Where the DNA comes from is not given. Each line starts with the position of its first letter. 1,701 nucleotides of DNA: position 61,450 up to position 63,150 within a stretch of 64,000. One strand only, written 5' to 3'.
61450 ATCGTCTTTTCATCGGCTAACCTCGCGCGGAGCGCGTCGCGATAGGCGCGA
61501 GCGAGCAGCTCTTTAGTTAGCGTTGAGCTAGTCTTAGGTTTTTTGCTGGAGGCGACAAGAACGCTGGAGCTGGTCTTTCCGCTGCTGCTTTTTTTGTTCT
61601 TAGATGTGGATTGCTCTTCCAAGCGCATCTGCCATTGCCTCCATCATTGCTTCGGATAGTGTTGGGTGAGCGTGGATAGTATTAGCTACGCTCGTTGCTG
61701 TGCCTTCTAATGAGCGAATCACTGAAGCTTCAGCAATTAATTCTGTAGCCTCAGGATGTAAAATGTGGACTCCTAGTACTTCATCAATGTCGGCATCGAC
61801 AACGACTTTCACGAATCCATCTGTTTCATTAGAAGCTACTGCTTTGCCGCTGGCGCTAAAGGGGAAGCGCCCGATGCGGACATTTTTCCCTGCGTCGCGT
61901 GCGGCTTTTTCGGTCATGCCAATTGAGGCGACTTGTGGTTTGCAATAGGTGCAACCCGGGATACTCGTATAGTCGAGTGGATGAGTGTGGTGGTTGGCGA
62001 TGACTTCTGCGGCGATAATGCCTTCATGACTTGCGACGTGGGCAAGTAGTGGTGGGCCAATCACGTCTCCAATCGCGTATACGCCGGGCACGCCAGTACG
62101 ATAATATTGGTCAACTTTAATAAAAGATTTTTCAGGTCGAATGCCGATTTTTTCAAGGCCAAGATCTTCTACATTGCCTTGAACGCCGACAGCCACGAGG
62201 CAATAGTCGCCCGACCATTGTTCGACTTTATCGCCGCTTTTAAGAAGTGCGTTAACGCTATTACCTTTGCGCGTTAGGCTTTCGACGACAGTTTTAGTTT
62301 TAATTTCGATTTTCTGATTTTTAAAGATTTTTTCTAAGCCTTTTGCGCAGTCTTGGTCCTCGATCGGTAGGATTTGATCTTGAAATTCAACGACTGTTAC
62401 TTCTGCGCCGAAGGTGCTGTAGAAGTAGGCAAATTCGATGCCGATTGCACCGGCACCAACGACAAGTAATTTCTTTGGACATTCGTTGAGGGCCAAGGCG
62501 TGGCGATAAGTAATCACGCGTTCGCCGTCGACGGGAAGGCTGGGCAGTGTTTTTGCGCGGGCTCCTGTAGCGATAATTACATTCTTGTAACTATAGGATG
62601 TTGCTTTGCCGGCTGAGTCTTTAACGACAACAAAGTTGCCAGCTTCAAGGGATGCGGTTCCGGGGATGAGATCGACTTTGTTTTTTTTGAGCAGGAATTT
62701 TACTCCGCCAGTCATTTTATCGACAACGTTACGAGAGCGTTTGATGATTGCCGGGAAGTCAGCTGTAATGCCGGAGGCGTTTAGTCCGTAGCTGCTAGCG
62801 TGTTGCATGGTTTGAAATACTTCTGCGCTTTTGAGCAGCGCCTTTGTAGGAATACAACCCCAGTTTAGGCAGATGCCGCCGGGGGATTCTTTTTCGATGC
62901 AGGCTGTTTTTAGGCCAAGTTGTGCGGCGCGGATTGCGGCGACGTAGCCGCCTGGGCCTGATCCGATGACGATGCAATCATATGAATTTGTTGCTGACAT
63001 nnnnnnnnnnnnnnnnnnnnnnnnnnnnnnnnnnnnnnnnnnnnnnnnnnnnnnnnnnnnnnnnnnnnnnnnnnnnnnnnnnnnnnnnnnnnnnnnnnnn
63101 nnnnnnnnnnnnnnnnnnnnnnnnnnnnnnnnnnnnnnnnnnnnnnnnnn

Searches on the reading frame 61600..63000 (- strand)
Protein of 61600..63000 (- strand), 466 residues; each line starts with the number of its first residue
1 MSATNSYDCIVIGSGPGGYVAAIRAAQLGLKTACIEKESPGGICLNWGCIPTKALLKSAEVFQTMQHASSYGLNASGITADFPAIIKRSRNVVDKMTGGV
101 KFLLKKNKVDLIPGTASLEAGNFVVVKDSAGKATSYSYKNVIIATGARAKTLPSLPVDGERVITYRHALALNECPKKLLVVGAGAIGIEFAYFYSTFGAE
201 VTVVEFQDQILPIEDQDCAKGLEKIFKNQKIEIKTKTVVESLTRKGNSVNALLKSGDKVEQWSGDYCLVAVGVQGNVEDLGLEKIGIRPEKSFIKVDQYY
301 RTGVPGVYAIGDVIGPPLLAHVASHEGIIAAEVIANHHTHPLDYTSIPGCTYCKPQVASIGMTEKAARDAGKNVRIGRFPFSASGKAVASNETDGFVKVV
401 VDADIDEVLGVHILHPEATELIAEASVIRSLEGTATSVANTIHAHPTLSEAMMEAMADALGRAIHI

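Call 63: list_cluster_members(proteins=[window:61600-63000:-, window:50124-52001:-, window:52067-53053:+, L005:16899-19544:+, L005:1221-2378:+, L005:9019-9996:+, L005:11393-12667:+])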
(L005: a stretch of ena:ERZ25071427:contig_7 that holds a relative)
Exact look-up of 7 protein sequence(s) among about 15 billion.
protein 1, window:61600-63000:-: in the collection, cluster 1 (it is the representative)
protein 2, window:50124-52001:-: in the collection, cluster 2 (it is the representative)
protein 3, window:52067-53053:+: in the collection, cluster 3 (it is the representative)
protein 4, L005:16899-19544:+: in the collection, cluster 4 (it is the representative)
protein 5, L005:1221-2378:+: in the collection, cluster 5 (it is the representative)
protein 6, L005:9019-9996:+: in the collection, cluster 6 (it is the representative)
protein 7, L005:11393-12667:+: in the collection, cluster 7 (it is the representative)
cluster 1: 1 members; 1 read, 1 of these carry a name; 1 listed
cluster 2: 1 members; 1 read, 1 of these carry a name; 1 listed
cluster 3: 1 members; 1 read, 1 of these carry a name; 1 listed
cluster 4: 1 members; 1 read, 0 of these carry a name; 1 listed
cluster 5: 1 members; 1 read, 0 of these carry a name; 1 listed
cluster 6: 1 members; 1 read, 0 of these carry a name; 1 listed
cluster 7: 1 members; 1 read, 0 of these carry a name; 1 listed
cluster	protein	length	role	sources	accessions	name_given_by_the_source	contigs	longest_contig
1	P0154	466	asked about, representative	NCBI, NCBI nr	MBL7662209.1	dihydrolipoyl dehydrogenase [bacterium]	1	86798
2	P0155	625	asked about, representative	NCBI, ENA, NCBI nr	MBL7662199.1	potassium transporter Kup [bacterium]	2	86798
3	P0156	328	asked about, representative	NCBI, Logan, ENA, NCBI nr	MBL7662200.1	type III-B CRISPR module RAMP protein Cmr1 [bacterium]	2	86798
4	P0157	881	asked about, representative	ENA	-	-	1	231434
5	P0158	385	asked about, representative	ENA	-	-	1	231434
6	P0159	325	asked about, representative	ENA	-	-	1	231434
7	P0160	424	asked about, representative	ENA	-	-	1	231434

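Call 76: find_encoding_contigs(protein=window:61600-63000:-, flank=10000, max_places=2)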
Protein window:61600-63000:- (466 aa): no gene with exactly this product is on record in the collection.
